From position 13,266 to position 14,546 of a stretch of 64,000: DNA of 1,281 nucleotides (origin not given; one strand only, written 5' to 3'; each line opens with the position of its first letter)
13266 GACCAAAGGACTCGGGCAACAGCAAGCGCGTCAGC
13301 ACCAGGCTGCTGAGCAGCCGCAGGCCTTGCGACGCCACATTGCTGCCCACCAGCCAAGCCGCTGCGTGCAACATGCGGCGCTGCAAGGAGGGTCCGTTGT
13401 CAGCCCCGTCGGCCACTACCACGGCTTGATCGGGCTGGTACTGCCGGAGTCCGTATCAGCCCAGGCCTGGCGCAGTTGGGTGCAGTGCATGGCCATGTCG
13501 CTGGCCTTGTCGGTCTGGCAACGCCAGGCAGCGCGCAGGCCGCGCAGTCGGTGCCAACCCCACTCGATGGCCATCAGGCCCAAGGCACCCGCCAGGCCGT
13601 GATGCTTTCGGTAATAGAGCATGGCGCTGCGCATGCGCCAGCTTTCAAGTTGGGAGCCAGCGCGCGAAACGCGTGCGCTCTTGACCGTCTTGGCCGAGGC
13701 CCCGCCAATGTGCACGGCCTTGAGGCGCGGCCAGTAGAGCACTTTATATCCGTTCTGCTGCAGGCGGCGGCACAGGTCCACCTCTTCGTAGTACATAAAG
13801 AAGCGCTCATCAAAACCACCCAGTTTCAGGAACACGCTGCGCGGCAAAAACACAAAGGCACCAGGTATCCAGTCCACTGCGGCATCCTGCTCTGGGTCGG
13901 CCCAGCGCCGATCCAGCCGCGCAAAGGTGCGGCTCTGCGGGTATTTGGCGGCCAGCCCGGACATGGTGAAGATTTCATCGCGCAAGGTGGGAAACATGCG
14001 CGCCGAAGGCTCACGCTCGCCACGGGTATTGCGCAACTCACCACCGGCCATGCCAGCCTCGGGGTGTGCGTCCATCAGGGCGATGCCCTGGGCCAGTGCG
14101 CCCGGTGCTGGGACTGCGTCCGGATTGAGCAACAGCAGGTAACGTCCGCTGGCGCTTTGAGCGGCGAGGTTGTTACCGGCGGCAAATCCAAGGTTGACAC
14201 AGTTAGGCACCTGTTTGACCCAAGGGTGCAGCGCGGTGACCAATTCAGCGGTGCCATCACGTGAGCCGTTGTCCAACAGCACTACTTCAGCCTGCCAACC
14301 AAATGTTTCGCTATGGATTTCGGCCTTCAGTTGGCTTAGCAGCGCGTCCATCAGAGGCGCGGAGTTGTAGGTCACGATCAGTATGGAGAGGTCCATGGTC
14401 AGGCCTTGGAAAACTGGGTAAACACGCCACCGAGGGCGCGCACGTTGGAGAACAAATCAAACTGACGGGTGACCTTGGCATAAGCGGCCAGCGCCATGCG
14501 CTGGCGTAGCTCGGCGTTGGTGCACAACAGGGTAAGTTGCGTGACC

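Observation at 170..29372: Split partner-switching / c-di-GMP circuit wrapped around an EPS locus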

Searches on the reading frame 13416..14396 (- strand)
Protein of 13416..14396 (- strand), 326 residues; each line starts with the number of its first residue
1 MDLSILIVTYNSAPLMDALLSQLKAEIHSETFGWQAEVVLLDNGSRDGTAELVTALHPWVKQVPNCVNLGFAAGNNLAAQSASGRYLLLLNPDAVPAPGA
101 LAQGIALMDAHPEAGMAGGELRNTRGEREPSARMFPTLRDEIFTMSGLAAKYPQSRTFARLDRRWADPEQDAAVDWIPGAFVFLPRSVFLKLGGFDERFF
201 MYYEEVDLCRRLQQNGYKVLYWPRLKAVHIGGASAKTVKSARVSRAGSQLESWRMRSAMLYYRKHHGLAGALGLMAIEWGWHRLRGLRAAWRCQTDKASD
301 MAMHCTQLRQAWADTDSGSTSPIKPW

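Call 4: search_protein_families(library=pfam, proteins=[window:13416-14396:-], max_evalue=0.01)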
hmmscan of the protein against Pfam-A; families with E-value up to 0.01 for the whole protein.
window:13416-14396:- (326 aa): 5 families
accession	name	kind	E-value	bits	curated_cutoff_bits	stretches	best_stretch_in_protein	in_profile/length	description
PF00535.33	Glycos_transf_2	-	1.7e-15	57.8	23.3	1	4-120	1-115/168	Glycosyl transferase family 2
PF13641.12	Glyco_tranf_2_3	-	3.3e-09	37.5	27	1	3-226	3-208/230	Glycosyltransferase like family 2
PF13632.12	Glyco_trans_2_3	-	2e-07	31.5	27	1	87-227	2-120/198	Glycosyl transferase family group 2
PF10111.15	Glyco_tranf_2_2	-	3.8e-05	23.7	27.3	0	183-215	169-202/276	Glycosyltransferase like family 2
PF02709.20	Glyco_transf_7C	-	0.0052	16.8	23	0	179-223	21-66/78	N-terminal domain of galactosyltransferase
